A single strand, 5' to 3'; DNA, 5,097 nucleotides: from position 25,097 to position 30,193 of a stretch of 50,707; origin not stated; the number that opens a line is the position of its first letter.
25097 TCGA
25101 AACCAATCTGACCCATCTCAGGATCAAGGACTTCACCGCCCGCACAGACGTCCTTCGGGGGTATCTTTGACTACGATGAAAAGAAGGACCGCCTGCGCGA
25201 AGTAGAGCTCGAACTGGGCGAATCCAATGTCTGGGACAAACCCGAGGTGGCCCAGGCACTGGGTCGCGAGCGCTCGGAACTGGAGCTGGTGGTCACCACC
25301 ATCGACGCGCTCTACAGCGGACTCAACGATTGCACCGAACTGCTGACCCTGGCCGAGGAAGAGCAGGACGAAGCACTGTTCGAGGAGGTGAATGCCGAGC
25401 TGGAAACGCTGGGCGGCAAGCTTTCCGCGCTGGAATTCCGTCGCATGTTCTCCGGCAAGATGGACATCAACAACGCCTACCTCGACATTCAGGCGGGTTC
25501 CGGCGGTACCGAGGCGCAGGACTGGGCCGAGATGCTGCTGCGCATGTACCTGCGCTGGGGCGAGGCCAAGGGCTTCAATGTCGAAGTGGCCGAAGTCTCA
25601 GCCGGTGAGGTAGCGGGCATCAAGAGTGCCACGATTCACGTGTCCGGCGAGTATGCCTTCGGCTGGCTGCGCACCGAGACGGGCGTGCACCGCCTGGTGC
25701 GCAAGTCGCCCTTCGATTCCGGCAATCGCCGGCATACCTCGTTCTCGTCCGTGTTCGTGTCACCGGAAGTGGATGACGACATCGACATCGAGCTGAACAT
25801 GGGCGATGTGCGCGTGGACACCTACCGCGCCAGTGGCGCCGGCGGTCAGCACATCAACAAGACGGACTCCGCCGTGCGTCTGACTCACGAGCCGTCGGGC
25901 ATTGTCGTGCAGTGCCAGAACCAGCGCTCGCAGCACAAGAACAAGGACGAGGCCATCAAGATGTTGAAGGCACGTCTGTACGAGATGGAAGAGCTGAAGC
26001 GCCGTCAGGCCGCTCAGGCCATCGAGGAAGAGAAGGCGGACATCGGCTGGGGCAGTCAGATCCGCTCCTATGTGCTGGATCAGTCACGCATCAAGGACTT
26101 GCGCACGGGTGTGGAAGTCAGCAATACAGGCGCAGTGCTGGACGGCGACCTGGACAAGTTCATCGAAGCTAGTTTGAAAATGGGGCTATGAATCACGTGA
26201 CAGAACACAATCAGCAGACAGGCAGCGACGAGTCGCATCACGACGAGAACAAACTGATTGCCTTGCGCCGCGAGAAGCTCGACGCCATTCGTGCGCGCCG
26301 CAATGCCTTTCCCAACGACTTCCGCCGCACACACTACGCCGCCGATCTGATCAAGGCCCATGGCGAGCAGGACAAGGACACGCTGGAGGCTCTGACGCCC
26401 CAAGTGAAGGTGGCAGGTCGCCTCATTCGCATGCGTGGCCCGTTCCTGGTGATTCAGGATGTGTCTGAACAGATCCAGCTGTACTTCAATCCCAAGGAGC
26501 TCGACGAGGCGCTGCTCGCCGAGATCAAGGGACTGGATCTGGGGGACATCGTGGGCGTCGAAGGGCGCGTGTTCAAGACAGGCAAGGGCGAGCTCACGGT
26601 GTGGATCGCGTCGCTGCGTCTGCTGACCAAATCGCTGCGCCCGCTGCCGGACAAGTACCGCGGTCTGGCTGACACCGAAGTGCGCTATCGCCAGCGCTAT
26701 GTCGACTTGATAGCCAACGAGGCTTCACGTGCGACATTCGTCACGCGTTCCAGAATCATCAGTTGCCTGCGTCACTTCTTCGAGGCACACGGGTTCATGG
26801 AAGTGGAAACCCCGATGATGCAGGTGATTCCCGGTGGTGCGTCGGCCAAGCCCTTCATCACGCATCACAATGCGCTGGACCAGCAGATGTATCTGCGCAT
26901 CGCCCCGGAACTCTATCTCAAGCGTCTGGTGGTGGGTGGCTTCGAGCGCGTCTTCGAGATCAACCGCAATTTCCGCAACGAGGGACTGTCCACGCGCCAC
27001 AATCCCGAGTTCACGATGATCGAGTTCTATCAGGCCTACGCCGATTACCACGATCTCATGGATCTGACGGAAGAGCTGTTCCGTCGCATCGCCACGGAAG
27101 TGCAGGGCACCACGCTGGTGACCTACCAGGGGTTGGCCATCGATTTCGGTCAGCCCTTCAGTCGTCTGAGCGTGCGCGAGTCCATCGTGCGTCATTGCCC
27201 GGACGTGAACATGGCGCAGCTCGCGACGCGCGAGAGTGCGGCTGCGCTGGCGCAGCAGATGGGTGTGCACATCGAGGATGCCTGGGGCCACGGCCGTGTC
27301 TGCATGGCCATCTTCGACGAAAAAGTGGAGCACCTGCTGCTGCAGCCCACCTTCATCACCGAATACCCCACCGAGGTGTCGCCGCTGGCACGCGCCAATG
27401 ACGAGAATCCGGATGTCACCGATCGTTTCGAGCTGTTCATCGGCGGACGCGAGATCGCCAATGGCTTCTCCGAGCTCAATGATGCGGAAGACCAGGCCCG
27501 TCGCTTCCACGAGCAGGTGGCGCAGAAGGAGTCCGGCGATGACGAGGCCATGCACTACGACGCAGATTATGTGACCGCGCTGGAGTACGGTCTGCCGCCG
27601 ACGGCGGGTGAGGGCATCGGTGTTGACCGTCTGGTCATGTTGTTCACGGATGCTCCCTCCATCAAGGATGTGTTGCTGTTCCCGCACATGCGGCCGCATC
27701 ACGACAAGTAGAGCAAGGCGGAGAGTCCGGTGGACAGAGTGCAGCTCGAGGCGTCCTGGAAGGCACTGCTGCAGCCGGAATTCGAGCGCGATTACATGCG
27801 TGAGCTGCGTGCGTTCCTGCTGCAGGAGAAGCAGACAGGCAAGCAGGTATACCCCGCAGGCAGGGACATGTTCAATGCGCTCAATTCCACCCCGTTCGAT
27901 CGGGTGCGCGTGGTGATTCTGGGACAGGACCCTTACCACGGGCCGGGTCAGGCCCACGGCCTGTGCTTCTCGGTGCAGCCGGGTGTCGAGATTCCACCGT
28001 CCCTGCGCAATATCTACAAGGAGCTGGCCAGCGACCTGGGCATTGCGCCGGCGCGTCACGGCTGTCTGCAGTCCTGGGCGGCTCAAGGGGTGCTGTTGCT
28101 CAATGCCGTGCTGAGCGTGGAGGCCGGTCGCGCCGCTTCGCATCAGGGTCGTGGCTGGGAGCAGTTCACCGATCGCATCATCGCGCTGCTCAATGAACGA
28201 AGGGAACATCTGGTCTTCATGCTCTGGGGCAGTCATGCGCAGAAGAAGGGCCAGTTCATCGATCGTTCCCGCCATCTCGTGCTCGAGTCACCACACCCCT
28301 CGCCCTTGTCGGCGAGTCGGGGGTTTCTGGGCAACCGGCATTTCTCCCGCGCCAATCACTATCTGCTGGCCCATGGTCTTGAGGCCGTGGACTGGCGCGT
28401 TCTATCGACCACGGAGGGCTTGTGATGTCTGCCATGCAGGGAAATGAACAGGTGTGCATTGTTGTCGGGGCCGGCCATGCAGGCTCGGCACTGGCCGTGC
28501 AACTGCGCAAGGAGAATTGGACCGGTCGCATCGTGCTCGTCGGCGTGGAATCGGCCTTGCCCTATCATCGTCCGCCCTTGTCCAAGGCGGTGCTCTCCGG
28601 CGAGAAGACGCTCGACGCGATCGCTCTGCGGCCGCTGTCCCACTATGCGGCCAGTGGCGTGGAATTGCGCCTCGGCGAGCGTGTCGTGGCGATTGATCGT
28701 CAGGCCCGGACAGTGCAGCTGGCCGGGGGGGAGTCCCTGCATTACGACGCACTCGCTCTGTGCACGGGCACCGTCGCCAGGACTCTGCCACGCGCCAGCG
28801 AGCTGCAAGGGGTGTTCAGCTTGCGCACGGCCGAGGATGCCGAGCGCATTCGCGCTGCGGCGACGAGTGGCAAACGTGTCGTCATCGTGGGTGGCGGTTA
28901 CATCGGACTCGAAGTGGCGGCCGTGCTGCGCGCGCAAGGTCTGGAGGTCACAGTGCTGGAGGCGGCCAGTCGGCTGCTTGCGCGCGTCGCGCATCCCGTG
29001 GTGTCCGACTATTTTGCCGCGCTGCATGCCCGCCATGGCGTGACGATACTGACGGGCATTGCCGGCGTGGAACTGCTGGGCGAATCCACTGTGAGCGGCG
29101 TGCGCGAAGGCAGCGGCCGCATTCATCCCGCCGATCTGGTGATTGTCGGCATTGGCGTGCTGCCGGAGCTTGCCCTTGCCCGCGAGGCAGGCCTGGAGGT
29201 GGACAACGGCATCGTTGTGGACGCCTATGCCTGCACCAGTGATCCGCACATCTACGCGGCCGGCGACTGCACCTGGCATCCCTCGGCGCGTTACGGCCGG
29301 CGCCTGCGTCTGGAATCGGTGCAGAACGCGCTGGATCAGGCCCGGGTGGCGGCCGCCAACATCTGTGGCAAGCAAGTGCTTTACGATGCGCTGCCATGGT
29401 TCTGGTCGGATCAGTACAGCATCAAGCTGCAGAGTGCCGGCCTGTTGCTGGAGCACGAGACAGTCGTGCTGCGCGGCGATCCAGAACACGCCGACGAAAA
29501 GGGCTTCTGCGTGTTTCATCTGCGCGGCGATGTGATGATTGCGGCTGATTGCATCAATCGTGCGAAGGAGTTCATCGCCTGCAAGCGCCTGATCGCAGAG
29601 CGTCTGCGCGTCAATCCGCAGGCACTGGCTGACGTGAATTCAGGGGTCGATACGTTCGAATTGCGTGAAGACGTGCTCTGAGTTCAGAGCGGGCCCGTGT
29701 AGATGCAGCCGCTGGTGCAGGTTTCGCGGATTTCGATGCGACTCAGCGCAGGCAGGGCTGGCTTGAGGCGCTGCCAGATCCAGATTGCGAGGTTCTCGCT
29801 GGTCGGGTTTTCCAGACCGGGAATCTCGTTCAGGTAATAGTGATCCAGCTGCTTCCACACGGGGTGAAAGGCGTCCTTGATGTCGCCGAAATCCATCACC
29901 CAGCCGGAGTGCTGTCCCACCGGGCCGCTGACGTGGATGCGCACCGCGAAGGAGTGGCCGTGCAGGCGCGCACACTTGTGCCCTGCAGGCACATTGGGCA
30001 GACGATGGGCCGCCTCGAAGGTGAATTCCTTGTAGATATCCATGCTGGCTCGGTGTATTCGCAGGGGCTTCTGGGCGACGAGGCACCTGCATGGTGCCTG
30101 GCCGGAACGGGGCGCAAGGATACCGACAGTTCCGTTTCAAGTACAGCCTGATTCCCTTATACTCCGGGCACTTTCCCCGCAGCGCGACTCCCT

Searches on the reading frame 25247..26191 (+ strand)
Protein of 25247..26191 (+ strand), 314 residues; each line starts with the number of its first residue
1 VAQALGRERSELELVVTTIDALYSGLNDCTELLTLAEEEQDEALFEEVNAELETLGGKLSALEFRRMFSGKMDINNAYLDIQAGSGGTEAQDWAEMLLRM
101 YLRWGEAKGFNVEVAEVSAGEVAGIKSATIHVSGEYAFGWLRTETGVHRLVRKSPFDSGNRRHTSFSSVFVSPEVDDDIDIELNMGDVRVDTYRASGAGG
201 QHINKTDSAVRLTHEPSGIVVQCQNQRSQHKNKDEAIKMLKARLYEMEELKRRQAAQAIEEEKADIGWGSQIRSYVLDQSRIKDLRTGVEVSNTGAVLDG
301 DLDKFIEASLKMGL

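Call 58: search_protein_families(library=pfam, proteins=[window:25247-26191:+], max_evalue=0.0001)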
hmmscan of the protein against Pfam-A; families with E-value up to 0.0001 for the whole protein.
window:25247-26191:+ (314 aa): 2 families
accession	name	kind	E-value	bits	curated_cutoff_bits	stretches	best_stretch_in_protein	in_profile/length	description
PF03462.23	PCRF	-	1e-50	172.7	24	1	2-169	24-194/194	PCRF domain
PF00472.26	RF-1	-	3.7e-42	143.4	35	1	177-286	1-116/116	RF-1 domain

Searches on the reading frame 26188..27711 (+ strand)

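Call 58: search_protein_families(library=pfam, proteins=[window:26188-27711:+], max_evalue=0.0001)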
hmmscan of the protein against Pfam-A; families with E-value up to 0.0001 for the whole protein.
window:26188-27711:+ (507 aa): 2 families
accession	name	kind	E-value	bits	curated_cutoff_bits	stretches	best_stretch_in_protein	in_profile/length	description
PF00152.25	tRNA-synt_2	-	2.2e-93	313.1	25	1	163-501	2-307/308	tRNA synthetases class II (D, K and N)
PF01336.31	tRNA_anti-codon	-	8.5e-12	45.3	27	1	73-146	1-75/75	OB-fold nucleic acid binding domain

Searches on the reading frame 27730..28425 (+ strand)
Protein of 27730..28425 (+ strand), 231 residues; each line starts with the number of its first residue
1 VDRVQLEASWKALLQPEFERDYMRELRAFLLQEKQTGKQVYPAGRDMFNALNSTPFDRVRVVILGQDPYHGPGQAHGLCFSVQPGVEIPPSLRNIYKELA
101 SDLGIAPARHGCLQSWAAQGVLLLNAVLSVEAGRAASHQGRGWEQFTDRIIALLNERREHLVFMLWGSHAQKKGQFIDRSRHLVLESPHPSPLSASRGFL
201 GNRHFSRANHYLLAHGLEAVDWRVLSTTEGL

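Call 58: search_protein_families(library=pfam, proteins=[window:27730-28425:+], max_evalue=0.0001)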
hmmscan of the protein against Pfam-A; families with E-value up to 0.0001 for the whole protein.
window:27730-28425:+ (231 aa): 1 family
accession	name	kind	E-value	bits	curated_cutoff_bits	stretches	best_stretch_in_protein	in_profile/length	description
PF03167.25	UDG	-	1.7e-18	67.5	24.3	1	58-212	7-140/141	Uracil DNA glycosylase superfamily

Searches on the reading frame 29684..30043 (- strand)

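Call 58: search_protein_families(library=pfam, proteins=[window:29684-30043:-], max_evalue=0.0001)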
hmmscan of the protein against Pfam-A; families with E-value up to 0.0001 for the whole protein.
window:29684-30043:- (119 aa): 1 family
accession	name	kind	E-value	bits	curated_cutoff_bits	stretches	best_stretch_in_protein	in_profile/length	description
PF01242.24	PTPS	-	8e-39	132.8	22.4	1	3-117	2-120/121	6-pyruvoyl tetrahydropterin synthase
